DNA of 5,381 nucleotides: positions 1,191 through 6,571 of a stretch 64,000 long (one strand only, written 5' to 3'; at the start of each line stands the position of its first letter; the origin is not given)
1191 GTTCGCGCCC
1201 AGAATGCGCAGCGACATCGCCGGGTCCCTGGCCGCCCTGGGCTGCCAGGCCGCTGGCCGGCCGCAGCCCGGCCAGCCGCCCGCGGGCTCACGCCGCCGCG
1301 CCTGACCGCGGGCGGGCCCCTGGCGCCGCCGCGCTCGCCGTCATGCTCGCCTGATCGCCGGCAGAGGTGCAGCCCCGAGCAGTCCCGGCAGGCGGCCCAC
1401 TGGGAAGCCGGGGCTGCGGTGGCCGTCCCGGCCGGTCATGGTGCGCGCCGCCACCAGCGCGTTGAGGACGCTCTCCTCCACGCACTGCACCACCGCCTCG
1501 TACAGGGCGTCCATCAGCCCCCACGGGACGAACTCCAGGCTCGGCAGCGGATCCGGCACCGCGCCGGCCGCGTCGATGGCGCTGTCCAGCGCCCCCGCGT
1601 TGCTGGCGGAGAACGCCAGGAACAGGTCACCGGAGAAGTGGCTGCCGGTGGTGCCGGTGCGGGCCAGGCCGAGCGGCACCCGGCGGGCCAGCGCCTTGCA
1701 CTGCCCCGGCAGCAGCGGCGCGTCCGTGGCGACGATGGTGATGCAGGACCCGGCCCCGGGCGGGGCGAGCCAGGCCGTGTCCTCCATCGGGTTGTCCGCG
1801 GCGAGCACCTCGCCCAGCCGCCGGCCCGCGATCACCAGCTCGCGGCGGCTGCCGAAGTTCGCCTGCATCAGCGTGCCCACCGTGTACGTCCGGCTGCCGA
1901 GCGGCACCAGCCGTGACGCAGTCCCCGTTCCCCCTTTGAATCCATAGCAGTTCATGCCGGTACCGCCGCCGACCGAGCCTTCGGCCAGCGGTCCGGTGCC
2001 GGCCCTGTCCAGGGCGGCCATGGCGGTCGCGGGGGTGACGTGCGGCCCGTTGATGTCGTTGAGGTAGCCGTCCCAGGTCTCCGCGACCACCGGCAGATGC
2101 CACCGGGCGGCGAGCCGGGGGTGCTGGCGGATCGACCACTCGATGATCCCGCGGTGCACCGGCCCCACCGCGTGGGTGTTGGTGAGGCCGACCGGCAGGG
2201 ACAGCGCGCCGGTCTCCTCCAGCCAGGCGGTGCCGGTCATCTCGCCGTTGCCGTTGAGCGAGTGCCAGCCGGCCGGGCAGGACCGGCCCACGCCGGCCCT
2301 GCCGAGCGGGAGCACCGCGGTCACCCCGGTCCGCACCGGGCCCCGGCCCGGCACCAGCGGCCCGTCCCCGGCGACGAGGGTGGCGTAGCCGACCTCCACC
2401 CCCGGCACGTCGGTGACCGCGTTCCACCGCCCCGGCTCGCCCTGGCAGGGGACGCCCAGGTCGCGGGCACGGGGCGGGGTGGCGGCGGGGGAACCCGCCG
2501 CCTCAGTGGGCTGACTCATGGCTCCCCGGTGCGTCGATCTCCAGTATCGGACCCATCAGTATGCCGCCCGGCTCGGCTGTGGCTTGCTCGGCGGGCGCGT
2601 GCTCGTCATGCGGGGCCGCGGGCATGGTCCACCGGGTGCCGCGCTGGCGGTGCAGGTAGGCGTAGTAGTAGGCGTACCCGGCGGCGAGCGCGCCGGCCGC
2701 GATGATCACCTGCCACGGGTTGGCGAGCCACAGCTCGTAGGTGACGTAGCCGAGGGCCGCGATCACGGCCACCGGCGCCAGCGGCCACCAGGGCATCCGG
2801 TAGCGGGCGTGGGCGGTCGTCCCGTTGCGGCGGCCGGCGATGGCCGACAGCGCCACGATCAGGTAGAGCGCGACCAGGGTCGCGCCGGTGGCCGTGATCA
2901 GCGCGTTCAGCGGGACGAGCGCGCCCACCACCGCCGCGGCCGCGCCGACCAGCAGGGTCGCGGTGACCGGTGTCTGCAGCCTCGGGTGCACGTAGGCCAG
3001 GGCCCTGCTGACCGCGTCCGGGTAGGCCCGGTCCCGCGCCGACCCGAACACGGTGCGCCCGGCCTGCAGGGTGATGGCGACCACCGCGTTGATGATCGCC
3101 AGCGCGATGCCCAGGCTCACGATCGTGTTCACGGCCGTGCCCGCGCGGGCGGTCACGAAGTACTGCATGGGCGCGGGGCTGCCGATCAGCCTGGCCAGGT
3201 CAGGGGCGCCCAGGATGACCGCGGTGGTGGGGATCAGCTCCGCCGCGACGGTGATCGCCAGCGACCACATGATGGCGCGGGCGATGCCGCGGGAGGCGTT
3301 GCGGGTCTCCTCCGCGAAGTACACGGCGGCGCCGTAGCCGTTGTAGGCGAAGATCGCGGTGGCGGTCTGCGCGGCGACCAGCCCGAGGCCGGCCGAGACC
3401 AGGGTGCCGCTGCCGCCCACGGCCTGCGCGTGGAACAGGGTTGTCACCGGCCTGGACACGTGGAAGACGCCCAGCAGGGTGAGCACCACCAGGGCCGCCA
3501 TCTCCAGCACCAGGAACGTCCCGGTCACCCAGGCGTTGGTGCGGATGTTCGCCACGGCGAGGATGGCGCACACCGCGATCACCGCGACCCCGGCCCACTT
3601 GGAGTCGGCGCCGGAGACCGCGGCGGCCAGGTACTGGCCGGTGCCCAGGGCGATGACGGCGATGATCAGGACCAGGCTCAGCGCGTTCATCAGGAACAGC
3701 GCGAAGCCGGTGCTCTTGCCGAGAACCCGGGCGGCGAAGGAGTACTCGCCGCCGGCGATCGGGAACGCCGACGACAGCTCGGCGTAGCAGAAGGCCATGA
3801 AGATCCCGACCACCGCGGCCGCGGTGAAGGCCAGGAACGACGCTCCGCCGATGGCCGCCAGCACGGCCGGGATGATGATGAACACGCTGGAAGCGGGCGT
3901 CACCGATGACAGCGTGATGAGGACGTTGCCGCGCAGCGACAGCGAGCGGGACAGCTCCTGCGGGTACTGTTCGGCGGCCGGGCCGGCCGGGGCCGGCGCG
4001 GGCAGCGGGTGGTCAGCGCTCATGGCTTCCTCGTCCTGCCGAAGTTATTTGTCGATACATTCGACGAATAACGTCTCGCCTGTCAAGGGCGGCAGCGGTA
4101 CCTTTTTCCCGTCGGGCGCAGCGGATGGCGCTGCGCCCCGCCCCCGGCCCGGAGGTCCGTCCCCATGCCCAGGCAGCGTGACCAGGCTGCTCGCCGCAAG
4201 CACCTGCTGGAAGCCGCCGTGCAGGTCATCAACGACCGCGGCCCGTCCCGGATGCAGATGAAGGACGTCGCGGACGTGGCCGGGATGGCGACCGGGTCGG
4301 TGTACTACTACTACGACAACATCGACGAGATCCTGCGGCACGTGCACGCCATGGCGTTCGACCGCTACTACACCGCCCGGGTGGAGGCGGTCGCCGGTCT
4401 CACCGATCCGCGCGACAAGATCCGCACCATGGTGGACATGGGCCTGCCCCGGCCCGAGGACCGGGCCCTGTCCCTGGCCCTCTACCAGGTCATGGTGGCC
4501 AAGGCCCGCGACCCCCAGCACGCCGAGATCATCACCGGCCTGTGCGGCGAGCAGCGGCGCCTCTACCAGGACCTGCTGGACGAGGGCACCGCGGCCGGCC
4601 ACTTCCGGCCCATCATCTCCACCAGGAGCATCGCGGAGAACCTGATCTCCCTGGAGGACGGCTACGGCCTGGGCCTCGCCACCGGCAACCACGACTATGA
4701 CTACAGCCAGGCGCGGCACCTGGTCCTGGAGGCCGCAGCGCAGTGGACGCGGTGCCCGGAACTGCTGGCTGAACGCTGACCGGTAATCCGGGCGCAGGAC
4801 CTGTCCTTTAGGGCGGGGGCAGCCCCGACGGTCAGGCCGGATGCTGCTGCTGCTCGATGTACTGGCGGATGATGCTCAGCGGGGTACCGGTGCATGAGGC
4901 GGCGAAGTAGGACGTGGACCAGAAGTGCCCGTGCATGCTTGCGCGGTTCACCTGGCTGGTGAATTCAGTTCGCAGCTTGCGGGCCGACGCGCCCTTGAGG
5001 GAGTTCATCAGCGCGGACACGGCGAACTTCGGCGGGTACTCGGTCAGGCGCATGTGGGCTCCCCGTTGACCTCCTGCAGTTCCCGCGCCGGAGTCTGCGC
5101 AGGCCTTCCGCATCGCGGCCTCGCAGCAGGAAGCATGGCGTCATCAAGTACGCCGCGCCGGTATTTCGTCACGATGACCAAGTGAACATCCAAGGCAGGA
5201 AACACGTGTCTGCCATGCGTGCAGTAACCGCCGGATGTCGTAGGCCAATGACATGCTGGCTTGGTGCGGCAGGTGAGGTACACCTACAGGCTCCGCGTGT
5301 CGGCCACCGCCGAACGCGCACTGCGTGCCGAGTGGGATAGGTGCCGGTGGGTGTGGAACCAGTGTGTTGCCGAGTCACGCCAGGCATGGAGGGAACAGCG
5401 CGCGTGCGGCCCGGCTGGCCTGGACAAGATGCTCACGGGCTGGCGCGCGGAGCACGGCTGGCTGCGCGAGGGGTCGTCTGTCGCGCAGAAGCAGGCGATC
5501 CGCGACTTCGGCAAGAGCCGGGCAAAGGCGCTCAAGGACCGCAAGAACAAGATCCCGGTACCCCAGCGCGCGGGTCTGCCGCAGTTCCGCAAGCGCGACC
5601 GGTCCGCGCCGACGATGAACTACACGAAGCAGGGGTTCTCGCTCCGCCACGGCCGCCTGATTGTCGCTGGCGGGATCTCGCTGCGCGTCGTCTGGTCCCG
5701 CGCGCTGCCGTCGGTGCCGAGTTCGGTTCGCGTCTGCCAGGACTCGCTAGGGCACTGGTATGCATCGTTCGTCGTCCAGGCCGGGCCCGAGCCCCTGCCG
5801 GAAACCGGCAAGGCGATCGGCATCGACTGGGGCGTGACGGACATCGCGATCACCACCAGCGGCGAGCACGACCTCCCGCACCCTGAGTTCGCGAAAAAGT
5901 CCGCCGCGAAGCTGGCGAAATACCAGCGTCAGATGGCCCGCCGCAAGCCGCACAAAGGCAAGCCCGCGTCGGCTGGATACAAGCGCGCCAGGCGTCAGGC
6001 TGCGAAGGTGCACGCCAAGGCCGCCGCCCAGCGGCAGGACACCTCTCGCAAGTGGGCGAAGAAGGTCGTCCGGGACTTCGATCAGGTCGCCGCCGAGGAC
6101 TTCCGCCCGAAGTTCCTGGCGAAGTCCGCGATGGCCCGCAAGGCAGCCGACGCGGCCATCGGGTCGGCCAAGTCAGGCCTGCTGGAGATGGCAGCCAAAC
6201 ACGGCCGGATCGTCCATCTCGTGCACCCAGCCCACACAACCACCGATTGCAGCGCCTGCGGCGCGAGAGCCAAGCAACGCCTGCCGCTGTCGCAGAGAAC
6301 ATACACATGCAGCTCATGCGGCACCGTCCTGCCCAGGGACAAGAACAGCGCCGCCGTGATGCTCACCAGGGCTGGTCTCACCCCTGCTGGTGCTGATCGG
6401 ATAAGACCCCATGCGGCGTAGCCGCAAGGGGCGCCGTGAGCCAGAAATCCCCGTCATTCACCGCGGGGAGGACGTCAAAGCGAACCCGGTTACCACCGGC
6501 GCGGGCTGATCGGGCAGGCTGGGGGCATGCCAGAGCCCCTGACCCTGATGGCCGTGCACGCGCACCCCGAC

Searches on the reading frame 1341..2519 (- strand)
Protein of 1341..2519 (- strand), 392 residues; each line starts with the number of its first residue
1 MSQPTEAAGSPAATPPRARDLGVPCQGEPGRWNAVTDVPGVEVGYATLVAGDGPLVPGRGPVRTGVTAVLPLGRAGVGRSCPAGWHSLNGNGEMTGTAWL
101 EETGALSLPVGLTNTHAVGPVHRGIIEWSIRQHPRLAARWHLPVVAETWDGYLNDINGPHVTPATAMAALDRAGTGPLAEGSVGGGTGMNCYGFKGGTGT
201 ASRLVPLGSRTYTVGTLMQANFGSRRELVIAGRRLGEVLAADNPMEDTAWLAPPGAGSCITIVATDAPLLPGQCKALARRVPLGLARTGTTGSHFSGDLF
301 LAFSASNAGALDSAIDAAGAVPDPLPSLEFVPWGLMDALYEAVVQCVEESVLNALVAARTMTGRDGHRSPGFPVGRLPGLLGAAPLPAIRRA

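Call 55: search_protein_families(library=pfam, proteins=[window:1341-2519:-], max_evalue=1)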
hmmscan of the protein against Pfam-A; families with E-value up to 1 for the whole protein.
window:1341-2519:- (392 aa): 1 family
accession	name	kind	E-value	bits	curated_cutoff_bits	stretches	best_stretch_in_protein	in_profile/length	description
PF03576.19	Peptidase_S58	-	9.8e-109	364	23.9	1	33-368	1-306/307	Peptidase family S58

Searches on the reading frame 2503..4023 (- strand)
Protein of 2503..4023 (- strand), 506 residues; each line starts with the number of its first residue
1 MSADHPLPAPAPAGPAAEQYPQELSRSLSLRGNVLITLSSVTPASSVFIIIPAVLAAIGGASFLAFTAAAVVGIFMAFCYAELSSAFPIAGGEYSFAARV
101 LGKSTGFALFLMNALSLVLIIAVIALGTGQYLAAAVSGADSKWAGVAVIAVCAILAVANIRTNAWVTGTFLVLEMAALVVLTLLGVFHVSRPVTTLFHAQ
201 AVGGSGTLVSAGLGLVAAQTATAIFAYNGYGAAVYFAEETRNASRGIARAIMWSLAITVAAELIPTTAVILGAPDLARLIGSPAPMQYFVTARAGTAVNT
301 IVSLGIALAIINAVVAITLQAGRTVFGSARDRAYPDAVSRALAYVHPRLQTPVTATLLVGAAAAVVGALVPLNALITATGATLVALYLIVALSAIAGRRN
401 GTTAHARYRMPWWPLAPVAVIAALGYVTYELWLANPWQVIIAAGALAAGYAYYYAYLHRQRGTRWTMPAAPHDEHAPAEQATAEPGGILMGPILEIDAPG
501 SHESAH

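Call 55: search_protein_families(library=pfam, proteins=[window:2503-4023:-], max_evalue=1)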
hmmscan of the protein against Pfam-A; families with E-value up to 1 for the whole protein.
window:2503-4023:- (506 aa): 2 families
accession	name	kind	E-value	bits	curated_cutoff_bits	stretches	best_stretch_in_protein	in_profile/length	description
PF13520.12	AA_permease_2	-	1.2e-30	107.2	27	1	30-423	3-397/427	Amino acid permease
PF00324.27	AA_permease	-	9.7e-19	67.8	24.6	1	34-438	3-427/470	Amino acid permease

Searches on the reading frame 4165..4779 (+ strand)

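Call 10: search_protein_families(library=pfam, proteins=[window:4165-4779:+], max_evalue=0.001)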
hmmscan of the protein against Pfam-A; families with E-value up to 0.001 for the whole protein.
window:4165-4779:+ (204 aa): 3 families
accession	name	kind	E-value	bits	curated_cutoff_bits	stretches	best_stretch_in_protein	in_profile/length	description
PF00440.29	TetR_N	-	2.9e-11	43.4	24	1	14-59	1-46/47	Bacterial regulatory proteins, tetR family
PF13977.11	TetR_C_6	-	7e-07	29.9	27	1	82-192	1-111/115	BetI-type transcriptional repressor, C-terminal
PF17922.6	TetR_C_17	-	6.4e-05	23.6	26.1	1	99-168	17-86/100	Tetracyclin repressor-like, C-terminal domain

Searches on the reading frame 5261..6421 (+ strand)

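Call 10: search_protein_families(library=pfam, proteins=[window:5261-6421:+], max_evalue=0.001)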
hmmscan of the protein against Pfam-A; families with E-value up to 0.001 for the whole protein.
window:5261-6421:+ (386 aa): 3 families
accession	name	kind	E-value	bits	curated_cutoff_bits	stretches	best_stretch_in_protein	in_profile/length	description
PF01385.25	OrfB_IS605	-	3.1e-16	60.1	30.5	1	171-281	3-111/120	Probable transposase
PF07282.18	Cas12f1-like_TNB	-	1.4e-12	48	26.3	1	309-365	10-58/60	Cas12f1-like, TNB domain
PF12323.14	HTH_OrfB_IS605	-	0.00014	21.7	21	1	1-46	1-45/47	Helix-turn-helix domain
